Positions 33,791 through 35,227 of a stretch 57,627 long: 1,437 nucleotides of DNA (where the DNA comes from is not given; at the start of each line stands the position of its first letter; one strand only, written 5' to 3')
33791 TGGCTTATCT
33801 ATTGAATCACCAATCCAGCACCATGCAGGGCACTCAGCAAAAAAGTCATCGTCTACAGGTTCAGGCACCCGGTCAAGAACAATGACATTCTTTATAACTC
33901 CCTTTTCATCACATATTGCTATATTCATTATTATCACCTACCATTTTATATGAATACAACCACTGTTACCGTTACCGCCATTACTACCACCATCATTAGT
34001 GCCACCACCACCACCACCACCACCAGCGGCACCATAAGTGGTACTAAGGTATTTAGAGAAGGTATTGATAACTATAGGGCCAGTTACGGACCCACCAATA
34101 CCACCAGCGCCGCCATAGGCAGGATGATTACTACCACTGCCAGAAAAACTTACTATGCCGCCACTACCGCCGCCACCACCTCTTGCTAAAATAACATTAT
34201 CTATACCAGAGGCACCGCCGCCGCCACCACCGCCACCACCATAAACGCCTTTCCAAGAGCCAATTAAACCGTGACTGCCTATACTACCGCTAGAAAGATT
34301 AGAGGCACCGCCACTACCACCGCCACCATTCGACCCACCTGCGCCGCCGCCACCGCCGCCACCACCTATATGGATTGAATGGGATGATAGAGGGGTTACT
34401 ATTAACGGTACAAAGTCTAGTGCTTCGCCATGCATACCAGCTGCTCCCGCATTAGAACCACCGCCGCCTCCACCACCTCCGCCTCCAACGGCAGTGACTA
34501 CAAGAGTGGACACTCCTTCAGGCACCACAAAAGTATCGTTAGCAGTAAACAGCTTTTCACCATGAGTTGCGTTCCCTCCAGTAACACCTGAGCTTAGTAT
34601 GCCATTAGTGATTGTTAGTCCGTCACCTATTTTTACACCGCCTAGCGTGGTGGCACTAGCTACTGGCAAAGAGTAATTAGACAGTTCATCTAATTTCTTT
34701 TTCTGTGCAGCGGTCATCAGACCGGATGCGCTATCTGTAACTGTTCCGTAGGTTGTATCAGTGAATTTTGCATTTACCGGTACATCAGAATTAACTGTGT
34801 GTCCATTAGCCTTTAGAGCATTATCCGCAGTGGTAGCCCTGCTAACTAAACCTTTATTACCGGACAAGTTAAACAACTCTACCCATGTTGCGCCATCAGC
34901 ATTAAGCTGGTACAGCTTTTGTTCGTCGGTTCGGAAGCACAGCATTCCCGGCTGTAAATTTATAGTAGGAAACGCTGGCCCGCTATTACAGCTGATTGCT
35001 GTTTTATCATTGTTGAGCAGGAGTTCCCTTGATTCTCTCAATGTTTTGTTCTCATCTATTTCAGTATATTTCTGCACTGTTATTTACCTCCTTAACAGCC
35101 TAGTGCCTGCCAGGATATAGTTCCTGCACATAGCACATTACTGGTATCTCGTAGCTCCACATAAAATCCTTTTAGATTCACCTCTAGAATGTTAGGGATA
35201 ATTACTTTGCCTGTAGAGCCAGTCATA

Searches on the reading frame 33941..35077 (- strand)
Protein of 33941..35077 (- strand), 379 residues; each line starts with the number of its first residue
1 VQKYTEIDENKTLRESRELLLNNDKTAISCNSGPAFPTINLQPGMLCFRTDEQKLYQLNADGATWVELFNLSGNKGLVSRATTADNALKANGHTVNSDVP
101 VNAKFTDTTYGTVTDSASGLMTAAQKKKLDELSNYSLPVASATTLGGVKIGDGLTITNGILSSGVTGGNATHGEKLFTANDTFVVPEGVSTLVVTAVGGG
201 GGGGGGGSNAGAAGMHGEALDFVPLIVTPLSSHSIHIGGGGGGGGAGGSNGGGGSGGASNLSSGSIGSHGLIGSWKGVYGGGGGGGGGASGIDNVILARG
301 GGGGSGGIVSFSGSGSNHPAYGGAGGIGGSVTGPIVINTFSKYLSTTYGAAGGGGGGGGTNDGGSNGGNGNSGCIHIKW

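Call 59: search_protein_families(library=pfam, proteins=[window:33941-35077:-], max_evalue=0.001)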
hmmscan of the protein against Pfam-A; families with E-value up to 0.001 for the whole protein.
window:33941-35077:- (379 aa): 1 family
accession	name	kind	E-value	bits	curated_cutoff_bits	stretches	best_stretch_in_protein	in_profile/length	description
PF21722.4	Gly_rich_2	-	0.00029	21.4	24.3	1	182-379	7-225/226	Glycine-rich domain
